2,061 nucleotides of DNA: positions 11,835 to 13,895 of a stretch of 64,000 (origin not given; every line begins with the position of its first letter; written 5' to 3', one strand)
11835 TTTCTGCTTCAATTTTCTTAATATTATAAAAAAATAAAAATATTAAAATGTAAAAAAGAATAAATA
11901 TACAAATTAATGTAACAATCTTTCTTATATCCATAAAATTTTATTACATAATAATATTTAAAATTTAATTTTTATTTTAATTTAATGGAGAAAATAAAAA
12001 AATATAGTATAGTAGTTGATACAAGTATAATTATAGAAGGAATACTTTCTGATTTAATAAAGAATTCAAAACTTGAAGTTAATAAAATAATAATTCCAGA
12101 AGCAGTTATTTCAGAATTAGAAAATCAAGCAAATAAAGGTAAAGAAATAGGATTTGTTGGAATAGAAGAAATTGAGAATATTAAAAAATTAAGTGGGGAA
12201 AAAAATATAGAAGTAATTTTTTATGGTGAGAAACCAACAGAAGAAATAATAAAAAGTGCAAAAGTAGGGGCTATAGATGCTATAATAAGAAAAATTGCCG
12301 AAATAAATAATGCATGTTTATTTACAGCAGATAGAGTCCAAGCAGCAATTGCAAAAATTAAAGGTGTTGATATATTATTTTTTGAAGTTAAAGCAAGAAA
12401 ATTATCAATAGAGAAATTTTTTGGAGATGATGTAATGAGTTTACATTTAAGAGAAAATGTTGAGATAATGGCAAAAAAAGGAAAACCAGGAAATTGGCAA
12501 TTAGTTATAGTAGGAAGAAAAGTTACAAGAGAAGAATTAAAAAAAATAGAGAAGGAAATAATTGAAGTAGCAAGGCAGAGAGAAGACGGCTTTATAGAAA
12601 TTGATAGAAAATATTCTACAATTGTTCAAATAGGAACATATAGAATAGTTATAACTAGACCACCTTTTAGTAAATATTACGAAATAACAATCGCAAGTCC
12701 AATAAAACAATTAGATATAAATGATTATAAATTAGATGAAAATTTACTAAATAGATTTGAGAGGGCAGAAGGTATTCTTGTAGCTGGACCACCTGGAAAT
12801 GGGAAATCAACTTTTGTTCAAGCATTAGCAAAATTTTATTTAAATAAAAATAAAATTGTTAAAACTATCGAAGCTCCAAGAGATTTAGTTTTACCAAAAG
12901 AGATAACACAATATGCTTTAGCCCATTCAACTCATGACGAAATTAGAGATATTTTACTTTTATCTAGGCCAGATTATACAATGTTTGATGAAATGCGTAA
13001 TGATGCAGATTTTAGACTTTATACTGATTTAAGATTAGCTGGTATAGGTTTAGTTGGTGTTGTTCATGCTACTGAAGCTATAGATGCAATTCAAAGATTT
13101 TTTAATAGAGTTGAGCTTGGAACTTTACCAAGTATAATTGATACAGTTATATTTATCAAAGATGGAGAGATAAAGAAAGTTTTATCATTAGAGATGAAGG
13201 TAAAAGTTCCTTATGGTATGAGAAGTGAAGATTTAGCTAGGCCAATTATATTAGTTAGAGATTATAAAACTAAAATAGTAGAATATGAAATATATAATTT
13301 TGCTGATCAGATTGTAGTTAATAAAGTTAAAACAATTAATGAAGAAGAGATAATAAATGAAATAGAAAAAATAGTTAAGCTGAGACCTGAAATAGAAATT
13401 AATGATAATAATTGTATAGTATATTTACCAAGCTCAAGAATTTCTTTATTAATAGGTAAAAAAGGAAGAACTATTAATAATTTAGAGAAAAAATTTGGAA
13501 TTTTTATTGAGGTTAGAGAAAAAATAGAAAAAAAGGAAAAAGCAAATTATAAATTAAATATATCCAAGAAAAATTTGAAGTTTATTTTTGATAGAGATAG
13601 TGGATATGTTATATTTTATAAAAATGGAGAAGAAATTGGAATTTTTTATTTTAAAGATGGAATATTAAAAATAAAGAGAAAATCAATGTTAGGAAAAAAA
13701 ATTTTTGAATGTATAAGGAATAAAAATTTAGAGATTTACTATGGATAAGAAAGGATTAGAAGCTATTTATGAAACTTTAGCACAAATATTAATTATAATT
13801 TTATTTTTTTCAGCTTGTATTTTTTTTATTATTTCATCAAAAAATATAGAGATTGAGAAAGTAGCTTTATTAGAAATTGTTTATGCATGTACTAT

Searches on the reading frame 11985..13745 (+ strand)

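Call 61: search_protein_families(library=pfam, proteins=[window:11985-13745:+], max_evalue=0.00001)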
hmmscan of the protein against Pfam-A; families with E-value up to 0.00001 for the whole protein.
window:11985-13745:+ (587 aa): 3 families
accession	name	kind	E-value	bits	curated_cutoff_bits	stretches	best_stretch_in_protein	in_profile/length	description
PF01850.27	PIN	-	5.3e-09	37.2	23.6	1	9-124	1-119/120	PIN domain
PF00437.27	T2SSE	-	2.2e-08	33.6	24.9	1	240-373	121-256/370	Type II/IV secretion system protein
PF00013.35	KH_1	-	8.2e-06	25.9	21.5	1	479-513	4-39/66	KH domain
